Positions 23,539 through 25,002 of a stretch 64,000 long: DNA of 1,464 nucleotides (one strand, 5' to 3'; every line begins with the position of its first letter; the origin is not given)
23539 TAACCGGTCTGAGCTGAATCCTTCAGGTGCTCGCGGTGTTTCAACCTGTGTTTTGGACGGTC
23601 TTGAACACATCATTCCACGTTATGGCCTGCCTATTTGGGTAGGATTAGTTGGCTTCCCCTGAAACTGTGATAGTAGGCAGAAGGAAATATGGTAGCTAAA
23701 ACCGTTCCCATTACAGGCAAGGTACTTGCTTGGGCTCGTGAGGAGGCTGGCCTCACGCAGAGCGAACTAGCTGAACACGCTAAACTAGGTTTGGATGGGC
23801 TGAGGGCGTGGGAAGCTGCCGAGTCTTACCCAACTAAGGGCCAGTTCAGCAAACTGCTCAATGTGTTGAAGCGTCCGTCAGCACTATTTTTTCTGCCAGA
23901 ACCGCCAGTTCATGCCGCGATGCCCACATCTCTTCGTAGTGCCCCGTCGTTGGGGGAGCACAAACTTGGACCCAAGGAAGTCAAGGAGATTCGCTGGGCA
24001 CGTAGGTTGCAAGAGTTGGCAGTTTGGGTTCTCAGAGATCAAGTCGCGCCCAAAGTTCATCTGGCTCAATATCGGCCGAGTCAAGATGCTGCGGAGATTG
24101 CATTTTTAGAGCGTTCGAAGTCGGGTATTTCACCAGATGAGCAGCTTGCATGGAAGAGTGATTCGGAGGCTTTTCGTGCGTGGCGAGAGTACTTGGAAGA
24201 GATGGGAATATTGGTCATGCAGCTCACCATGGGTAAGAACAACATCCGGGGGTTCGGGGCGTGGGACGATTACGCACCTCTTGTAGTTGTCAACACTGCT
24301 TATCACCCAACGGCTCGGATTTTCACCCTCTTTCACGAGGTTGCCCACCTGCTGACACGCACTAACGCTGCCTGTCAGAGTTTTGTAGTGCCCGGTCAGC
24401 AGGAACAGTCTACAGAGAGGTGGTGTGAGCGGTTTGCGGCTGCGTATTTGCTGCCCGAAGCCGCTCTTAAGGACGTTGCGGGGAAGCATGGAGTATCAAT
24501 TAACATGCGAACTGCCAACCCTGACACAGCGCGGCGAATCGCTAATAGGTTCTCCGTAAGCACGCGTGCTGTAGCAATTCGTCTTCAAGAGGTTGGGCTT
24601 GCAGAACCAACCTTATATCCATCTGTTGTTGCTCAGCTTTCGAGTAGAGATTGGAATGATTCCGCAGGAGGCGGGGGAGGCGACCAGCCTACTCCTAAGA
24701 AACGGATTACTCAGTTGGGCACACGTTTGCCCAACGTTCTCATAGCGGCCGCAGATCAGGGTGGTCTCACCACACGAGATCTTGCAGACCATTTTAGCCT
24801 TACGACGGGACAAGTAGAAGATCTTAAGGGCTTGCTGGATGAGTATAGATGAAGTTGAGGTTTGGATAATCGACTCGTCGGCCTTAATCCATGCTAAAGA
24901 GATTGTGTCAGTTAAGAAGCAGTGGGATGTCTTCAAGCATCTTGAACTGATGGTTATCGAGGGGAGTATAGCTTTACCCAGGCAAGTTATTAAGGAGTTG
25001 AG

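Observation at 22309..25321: Candidate three-gene defence or addiction module: DUF4143-type ATPase-nuclease, XRE-ImmA/IrrE fusion and DUF4411 PIN-like nuclease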

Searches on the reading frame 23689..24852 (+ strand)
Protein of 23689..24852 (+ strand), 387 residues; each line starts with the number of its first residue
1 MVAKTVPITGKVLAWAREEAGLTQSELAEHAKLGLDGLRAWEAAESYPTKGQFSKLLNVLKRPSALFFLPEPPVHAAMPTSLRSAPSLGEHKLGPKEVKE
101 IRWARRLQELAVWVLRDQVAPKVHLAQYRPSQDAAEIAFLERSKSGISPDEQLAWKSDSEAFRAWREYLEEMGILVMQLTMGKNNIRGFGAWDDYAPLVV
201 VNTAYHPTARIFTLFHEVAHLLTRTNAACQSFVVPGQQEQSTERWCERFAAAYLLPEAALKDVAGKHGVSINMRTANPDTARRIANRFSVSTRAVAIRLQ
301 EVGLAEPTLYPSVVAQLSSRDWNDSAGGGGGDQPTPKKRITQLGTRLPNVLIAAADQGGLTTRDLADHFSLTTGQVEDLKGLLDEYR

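Call 9: search_protein_families(library=pfam, proteins=[window:23689-24849:+], max_evalue=0.01)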
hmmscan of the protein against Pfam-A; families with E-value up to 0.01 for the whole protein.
window:23689-24849:+ (387 aa): 5 families
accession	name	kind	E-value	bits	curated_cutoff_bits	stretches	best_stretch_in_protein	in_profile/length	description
PF06114.19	Peptidase_M78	-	2.5e-19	69.7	22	1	170-299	2-122/123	IrrE N-terminal-like domain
PF01381.28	HTH_3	-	1.3e-07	32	23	1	13-63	1-51/55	Helix-turn-helix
PF13560.12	HTH_31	-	6.5e-06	26.8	27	1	11-63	4-57/64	Helix-turn-helix domain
PF12844.13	HTH_19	-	0.0009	19.6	30.2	0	10-58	1-49/64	Helix-turn-helix domain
PF13412.12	HTH_24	-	0.0067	16.4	21.9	0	13-32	9-28/48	Winged helix-turn-helix DNA-binding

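Call 10: search_protein_families(library=padloc, proteins=[window:23689-24849:+], max_evalue=0.01)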
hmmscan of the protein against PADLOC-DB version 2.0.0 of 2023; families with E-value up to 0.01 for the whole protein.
window:23689-24849:+ (387 aa): 17 families
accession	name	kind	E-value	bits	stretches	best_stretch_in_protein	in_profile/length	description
PDLC03949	RmrA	-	7.2e-25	85.6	1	11-328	5-291/363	-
PDLC03946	RmrA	-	7.7e-22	75.5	1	11-325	5-290/357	-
PDLC03948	RmrA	-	3.3e-21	73.6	1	9-325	9-312/397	-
PDLC03951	RmrA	-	4.3e-20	70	1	10-386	10-362/400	-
PDLC03952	RmrA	-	7.5e-19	65.8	1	13-325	27-325/395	-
PDLC03947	RmrA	-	3.4e-18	63.6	1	10-382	13-363/383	-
PDLC03954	RmrA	-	2.2e-15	54.5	1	168-322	165-310/380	-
PDLC03955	RmrA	-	1e-14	52.6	1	11-361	23-349/371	-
PDLC03956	RmrA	-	7.2e-14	49.6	1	13-383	13-361/399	-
PDLC03945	RmrA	-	1.4e-13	48.8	1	168-320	165-311/394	-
PDLC04141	capP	-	7.7e-13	46.5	1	191-303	48-154/242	capP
PDLC03944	RmrA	-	1.4e-12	45.4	1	9-323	7-304/384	-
PDLC03953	RmrA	-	2.5e-09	34.9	1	189-324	185-305/373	-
PDLC03950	RmrA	-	7.1e-08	29.8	1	168-325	154-301/369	-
PDLC04776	PDC-M69B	-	3.3e-07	28.2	1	176-307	47-179/272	-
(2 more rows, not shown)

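Call 11: search_protein_families(library=ncbifam, proteins=[window:23689-24849:+], max_evalue=0.01)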
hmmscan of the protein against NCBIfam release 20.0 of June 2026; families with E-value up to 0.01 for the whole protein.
window:23689-24849:+ (387 aa): 3 families
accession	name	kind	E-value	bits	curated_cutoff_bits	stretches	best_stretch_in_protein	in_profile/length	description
NF052239.1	antitox_spr1629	equivalog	6.1e-13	48.6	335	1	168-320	165-311/377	spr1629 family repressor/antitoxin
NF041951.1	phage_RstR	subfamily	4.7e-06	26.8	80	1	12-60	6-54/108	RstR family transcriptional repressor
TIGR03070.1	couple_hipB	subfamily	0.00052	19.9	71.65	1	11-44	5-38/58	type II toxin-antitoxin system Y4mF family antitoxin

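Call 17: find_encoding_contigs(protein=window:23689-24852:+, flank=6000, max_places=8)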
Protein window:23689-24852:+ (387 aa): 7 contigs read that carry it; 5 places shown.
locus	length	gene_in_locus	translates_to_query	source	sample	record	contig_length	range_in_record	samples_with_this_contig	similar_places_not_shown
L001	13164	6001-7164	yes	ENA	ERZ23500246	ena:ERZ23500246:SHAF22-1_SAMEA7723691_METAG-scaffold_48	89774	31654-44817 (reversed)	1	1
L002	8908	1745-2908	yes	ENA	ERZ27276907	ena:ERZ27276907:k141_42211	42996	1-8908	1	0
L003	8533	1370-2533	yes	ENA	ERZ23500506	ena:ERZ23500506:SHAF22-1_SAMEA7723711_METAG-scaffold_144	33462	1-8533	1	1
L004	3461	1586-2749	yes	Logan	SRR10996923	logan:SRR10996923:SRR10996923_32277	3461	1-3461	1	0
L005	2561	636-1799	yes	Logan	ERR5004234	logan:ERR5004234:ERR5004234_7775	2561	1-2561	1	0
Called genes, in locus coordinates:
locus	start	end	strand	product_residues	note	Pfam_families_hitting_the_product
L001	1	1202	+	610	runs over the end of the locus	PF01642:MM_CoA_mutase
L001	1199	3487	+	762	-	PF01642:MM_CoA_mutase, PF02310:B12-binding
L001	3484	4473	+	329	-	PF03308:MeaB, PF02492:cobW (faint)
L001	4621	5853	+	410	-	PF13173:AAA_14, PF13635:DUF4143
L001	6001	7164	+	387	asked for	PF01381:HTH_3 (weak), PF13560:HTH_31 (faint), PF06114:Peptidase_M78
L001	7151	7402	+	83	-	-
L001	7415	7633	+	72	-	-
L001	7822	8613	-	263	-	PF00005:ABC_tran, PF02463:SMC_N, PF09818:ABC_ATPase (faint), PF13191:AAA_16 (faint), PF13304:AAA_21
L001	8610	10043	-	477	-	PF00528:BPD_transp_1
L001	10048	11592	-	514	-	PF00528:BPD_transp_1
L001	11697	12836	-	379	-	PF00497:SBP_bac_3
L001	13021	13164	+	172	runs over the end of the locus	PF00293:NUDIX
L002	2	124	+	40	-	?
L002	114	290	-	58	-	-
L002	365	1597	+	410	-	PF13173:AAA_14, PF13635:DUF4143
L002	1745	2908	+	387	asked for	PF01381:HTH_3 (weak), PF13560:HTH_31 (faint), PF06114:Peptidase_M78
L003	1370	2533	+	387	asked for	PF01381:HTH_3 (weak), PF13560:HTH_31 (faint), PF06114:Peptidase_M78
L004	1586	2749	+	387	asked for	PF01381:HTH_3 (weak), PF13560:HTH_31 (faint), PF06114:Peptidase_M78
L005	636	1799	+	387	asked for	PF01381:HTH_3 (weak), PF13560:HTH_31 (faint), PF06114:Peptidase_M78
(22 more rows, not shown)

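Call 18: find_homologous_proteins(query=window:23689-24849:+, max_evalue=0.00001)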
Query window:23689-24849:+ (387 aa): 274 proteins with E <= 0.00001 among 8000 candidates; the best 120 are listed.
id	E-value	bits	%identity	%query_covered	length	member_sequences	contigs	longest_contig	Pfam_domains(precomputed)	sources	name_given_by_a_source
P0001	3.4e-257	871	100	100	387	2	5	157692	PF01381.29,PF06114.20,PF13560.13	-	-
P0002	2.0e-201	687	79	100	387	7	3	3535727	PF01381.29,PF06114.20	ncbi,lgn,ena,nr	ncbi:MAG: XRE family transcriptional regulator [bacterium]|nr:XRE family transcriptional regulator [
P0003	4.2e-192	656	76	100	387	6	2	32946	PF01381.29,PF06114.20,PF13560.13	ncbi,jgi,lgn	-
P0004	3.0e-191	654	75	100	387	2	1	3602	PF01381.29,PF06114.20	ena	-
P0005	2.2e-190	651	75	100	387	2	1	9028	PF01381.29,PF06114.20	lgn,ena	-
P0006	2.4e-189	647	75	100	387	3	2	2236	PF01381.29,PF06114.20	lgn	-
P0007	7.3e-187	639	76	97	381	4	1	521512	PF01381.29,PF06114.20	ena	-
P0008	4.3e-184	630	73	100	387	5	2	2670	PF01381.29,PF06114.20,PF13560.13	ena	-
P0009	6.5e-184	629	73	100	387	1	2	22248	PF01381.29,PF06114.20,PF13560.13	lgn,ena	-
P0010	1.8e-181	621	73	99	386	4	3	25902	PF01381.29,PF06114.20,PF13560.13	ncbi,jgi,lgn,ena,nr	ncbi:MAG: XRE family transcriptional regulator [Bryobacterales bacterium]|nr:XRE family transcriptio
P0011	2.5e-180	618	71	100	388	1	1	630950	PF01381.29,PF06114.20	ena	-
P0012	3.8e-180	617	70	99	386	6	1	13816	PF01381.29,PF06114.20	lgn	-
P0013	6.3e-180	616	71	100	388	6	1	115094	PF01381.29,PF06114.20,PF13560.13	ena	-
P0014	1.2e-179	615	71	100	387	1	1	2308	PF01381.29,PF06114.20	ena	-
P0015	3.4e-179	614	71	99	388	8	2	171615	PF06114.20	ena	-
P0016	8.0e-179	613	71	100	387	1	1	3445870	PF01381.29,PF06114.20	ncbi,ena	-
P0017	1.3e-178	612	70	100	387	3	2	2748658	PF01381.29,PF06114.20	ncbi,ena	-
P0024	5.3e-176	603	70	99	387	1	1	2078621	PF01381.29,PF06114.20,PF13560.13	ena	-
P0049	5.3e-148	511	60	99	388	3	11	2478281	PF01381.29,PF06114.20,PF13560.13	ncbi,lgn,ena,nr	ncbi:MAG: ImmA/IrrE family metallo-endopeptidase [Acidimicrobiaceae bacterium]|nr:ImmA/IrrE family m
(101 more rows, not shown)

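Call 19: find_encoding_contigs(protein=P0002, flank=5000, max_places=4)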
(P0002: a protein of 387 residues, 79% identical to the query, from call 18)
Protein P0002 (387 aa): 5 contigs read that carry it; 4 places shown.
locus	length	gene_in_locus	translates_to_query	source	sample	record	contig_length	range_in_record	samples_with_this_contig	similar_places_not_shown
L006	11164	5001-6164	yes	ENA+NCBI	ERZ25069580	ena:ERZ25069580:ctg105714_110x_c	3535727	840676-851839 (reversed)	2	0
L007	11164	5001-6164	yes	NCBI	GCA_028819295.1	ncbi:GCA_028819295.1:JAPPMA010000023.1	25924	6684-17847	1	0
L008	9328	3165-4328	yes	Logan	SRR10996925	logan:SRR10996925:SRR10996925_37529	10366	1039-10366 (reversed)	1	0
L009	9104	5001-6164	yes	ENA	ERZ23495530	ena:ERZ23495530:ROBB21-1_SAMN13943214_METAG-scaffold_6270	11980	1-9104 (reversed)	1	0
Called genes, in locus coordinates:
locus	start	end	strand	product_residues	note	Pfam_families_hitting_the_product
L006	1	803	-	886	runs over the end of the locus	PF13524:Glyco_trans_1_2 (faint)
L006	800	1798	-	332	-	PF00389:2-Hacid_dh, PF02826:2-Hacid_dh_C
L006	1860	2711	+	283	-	PF00106:adh_short, PF13561:adh_short_C2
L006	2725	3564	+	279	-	PF13622:4HBT_3, PF20789:4HBT_3C, PF02551:Acyl_CoA_thio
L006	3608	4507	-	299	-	PF01557:FAA_hydrolase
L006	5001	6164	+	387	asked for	PF01381:HTH_3 (weak), PF06114:Peptidase_M78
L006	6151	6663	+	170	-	PF14367:DUF4411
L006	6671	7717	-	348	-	PF00145:DNA_methylase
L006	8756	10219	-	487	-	PF00171:Aldedh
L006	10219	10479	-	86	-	PF06902:Fer4_19 (weak), PF13459:Fer4_15, PF13370:Fer4_13 (weak)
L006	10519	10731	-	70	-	-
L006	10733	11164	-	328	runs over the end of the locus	PF00120:Gln-synt_C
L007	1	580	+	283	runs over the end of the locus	PF00106:adh_short, PF13561:adh_short_C2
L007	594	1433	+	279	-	PF13622:4HBT_3, PF20789:4HBT_3C, PF02551:Acyl_CoA_thio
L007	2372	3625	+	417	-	PF13304:AAA_21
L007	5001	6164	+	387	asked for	PF01381:HTH_3 (weak), PF06114:Peptidase_M78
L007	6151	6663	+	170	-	PF14367:DUF4411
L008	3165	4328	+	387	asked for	PF01381:HTH_3 (weak), PF06114:Peptidase_M78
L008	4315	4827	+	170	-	PF14367:DUF4411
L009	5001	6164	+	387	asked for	PF01381:HTH_3 (weak), PF06114:Peptidase_M78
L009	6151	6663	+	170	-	PF14367:DUF4411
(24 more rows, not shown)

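Call 20: find_encoding_contigs(protein=P0016, flank=5000, max_places=3)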
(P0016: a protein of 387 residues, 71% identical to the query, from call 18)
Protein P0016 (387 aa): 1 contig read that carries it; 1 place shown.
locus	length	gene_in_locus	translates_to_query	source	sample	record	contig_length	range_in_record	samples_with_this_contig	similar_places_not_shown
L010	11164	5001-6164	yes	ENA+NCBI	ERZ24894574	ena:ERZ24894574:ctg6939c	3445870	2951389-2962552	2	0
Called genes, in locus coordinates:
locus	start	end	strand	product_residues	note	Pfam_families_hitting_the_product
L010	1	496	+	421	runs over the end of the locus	PF02771:Acyl-CoA_dh_N, PF02770:Acyl-CoA_dh_M, PF00441:Acyl-CoA_dh_1, PF08028:Acyl-CoA_dh_2 (weak)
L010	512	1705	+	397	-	PF01636:APH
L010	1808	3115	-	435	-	PF00296:Bac_luciferase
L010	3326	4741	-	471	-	PF07690:MFS_1, PF00083:Sugar_tr (weak), PF07690:MFS_1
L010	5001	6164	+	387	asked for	PF01381:HTH_3 (weak), PF06114:Peptidase_M78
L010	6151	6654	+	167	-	PF14367:DUF4411 (weak)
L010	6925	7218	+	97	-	-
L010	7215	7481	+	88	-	-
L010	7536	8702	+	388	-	PF00072:Response_reg, PF07228:SpoIIE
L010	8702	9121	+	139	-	PF13581:HATPase_c_2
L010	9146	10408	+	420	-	PF13433:Peripla_BP_5, PF13458:Peripla_BP_6, PF01094:ANF_receptor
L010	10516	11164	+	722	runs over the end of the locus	-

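Call 21: find_encoding_contigs(protein=P0049, flank=5000, max_places=4)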
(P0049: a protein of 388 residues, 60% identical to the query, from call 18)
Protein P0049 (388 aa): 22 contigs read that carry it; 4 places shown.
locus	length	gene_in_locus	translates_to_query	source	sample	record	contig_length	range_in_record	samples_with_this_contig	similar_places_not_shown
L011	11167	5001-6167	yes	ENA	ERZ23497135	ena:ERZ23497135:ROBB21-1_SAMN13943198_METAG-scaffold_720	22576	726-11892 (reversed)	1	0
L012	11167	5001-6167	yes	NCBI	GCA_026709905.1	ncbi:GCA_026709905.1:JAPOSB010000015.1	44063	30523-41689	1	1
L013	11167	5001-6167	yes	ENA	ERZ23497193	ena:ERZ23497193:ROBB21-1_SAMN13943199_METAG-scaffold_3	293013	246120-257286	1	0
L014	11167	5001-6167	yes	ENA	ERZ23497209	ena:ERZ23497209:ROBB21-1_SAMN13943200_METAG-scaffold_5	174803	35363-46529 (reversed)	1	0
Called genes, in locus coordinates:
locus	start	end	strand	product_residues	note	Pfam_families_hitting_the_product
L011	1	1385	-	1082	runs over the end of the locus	PF04313:HSDR_N, PF04851:ResIII, PF18766:SWI2_SNF2, PF22679:T1R_D3-like, PF11867:T1RH-like_C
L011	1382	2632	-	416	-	PF01420:Methylase_S (faint)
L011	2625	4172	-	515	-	PF12161:HsdM_N, PF02384:N6_Mtase, PF05175:MTS (weak), PF01170:UPF0020 (weak)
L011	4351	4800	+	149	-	-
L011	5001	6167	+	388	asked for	PF01381:HTH_3 (weak), PF13560:HTH_31 (faint), PF06114:Peptidase_M78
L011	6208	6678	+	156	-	PF14367:DUF4411 (weak)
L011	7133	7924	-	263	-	PF08843:AbiEii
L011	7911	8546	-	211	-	PF09339:HTH_IclR (weak)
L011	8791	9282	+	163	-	PF02661:Fic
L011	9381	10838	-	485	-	PF02720:DUF222, PF01844:HNH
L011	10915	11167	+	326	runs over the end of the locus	?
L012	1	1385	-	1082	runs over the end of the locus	PF04313:HSDR_N, PF04851:ResIII, PF18766:SWI2_SNF2, PF22679:T1R_D3-like, PF11867:T1RH-like_C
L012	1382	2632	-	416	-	PF01420:Methylase_S (faint)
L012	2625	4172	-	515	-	PF12161:HsdM_N, PF02384:N6_Mtase, PF05175:MTS (weak), PF01170:UPF0020 (weak)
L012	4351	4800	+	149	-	-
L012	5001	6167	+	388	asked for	PF01381:HTH_3 (weak), PF13560:HTH_31 (faint), PF06114:Peptidase_M78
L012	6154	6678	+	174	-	PF14367:DUF4411 (weak)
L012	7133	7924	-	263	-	PF08843:AbiEii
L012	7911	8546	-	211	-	PF09339:HTH_IclR (weak)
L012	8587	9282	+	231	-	PF02661:Fic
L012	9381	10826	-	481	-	PF02720:DUF222, PF01844:HNH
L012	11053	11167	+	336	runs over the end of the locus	-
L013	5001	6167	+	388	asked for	PF01381:HTH_3 (weak), PF13560:HTH_31 (faint), PF06114:Peptidase_M78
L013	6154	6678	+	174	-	PF14367:DUF4411 (weak)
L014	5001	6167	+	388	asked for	PF01381:HTH_3 (weak), PF13560:HTH_31 (faint), PF06114:Peptidase_M78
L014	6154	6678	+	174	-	PF14367:DUF4411 (weak)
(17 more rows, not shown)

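Call 23: find_related_loci(query=A1, collection=genome_contigs, flank=8000)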
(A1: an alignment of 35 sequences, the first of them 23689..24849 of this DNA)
Query A1 (387 aa) in genome_contigs; peptide patterns used: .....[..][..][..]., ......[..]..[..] (x = any residue, [..] = any of these).
600 stretches matched a pattern (row limit reached: there are more); 177 encode a relative of the query (tblastn E <= 1e-3); the best 80 are kept; 80 distinct loci.
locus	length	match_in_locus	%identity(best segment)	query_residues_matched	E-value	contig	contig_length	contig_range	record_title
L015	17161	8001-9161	79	1-387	0e+0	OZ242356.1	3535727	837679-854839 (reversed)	MAG: Acidimicrobiales bacterium isolate 1ff3c0e0-a0fb-4382-b91d-522820076fd5 genome assembly, chromosome: 1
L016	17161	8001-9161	75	1-387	0e+0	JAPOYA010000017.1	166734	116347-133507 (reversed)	MAG: Acidimicrobiaceae bacterium isolate COS4_bin_1 NODE_81_length_166734_cov_24.9883, whole genome shotgun sequence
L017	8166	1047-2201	73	1-385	0e+0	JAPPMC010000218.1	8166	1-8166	MAG: Bryobacterales bacterium isolate RHO3_bin_37 NODE_9948_length_8166_cov_22.671804, whole genome shotgun sequence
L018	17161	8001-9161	71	1-387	0e+0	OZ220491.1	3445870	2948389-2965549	MAG: Acidimicrobiales bacterium isolate 383ba79e-94a5-4396-b72d-754c03a60d81 genome assembly, chromosome: 1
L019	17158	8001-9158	71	1-385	1e-180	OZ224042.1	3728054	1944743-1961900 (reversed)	MAG: Acidimicrobiales bacterium isolate 5fd421f4-4967-4565-8d05-0d282dd64fa1 genome assembly, chromosome: 1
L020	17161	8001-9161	69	1-387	2e-176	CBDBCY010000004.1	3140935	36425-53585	MAG: Acidimicrobiia bacterium isolate 5869b7e0-be7e-4f88-8776-9a9c90231507 genome assembly, contig: contig_4, whole geno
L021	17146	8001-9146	52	1-383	2e-127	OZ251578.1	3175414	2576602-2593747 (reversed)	MAG: Candidatus Spongiisociaceae bacterium isolate e66f1d62-28d5-4ec1-b84d-980f6b68271e genome assembly, chromosome: 1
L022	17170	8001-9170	50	1-383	2e-121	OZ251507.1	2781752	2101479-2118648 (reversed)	MAG: Acidimicrobiales bacterium isolate f88abec6-3f6c-43c1-9113-77b38b85eb1c genome assembly, chromosome: 1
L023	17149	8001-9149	51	1-383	1e-118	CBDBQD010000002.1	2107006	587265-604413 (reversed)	MAG: Acidimicrobiales bacterium isolate db1414f4-4500-4078-99cf-ff89edbfc6eb genome assembly, contig: contig_2, whole ge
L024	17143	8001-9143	46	1-383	9e-106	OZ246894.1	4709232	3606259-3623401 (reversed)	MAG: Acidimicrobiales bacterium isolate 168846d3-da31-4246-9ed1-ce7448191819 genome assembly, chromosome: 1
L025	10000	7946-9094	49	1-383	3e-114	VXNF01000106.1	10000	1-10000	MAG: Acidimicrobiia bacterium isolate SB0661_bin_55 NODE_4278_length_10000_cov_111.536450, whole genome shotgun sequence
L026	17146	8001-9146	56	1-383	2e-130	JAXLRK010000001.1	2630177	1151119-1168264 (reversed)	MAG: Acidimicrobiia bacterium isolate STL-ACT7 C2.255.fa-1, whole genome shotgun sequence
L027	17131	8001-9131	41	6-383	2e-76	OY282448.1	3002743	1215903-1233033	MAG: uncultured Chloroflexota bacterium genome assembly, chromosome: 1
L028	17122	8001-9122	36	1-384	3e-65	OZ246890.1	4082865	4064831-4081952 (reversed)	MAG: Acidimicrobiia bacterium isolate cb841b48-16cd-465e-8cff-7e5597cbbcdd genome assembly, chromosome: 1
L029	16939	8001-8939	41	3-313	9e-63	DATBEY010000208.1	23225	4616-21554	MAG TPA_asm: Candidatus Binatia bacterium isolate SMAG_U3795 k141_4303416, whole genome shotgun sequence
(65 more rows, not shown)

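Call 34: find_encoding_contigs(protein=P0017, flank=6000, max_places=3)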
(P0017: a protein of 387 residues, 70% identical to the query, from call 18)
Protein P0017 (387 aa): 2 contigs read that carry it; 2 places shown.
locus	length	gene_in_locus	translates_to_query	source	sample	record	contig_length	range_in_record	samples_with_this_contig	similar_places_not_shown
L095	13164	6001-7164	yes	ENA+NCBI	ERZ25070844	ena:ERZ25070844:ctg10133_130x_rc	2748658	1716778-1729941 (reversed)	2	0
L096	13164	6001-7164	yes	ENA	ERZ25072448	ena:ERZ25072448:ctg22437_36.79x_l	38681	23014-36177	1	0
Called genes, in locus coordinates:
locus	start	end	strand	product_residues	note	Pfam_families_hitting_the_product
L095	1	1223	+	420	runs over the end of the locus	PF13452:FAS1_DH_region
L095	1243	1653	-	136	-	-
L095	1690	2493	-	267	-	PF00378:ECH_1, PF16113:ECH_2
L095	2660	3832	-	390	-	PF02771:Acyl-CoA_dh_N (weak), PF02770:Acyl-CoA_dh_M, PF00441:Acyl-CoA_dh_1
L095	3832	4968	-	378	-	PF02771:Acyl-CoA_dh_N, PF02770:Acyl-CoA_dh_M (weak), PF00441:Acyl-CoA_dh_1, PF08028:Acyl-CoA_dh_2 (weak)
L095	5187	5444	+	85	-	-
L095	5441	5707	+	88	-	-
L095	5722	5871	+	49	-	-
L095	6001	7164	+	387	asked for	PF01381:HTH_3 (weak), PF06114:Peptidase_M78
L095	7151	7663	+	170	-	PF14367:DUF4411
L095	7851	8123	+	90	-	-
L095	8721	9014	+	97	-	-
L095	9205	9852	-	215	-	PF13707:RloB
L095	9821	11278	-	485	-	PF13304:AAA_21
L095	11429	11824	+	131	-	PF13011:LZ_Tnp_IS481 (weak), PF13384:HTH_23 (faint), PF13518:HTH_28 (weak), PF13551:HTH_29 (faint), PF13565:HTH_32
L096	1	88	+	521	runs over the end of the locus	PF00501:AMP-binding, PF13193:AMP-binding_C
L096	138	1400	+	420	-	PF13452:FAS1_DH_region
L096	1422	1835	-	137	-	-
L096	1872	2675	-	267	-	PF00378:ECH_1, PF16113:ECH_2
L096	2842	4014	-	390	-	PF02771:Acyl-CoA_dh_N (weak), PF02770:Acyl-CoA_dh_M, PF00441:Acyl-CoA_dh_1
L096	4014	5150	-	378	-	PF02771:Acyl-CoA_dh_N, PF00441:Acyl-CoA_dh_1, PF08028:Acyl-CoA_dh_2 (weak)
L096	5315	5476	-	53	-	-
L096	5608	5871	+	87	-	-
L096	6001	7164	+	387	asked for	PF01381:HTH_3 (weak), PF06114:Peptidase_M78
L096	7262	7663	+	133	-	PF14367:DUF4411 (weak)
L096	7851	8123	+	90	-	-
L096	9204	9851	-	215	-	PF13707:RloB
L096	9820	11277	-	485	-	PF13304:AAA_21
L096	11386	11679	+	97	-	PF13011:LZ_Tnp_IS481, PF13384:HTH_23, PF13518:HTH_28, PF13551:HTH_29, PF13565:HTH_32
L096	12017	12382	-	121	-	-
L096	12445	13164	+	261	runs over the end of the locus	PF06966:DUF1295, PF02544:Steroid_dh (weak), PF04191:PEMT (weak)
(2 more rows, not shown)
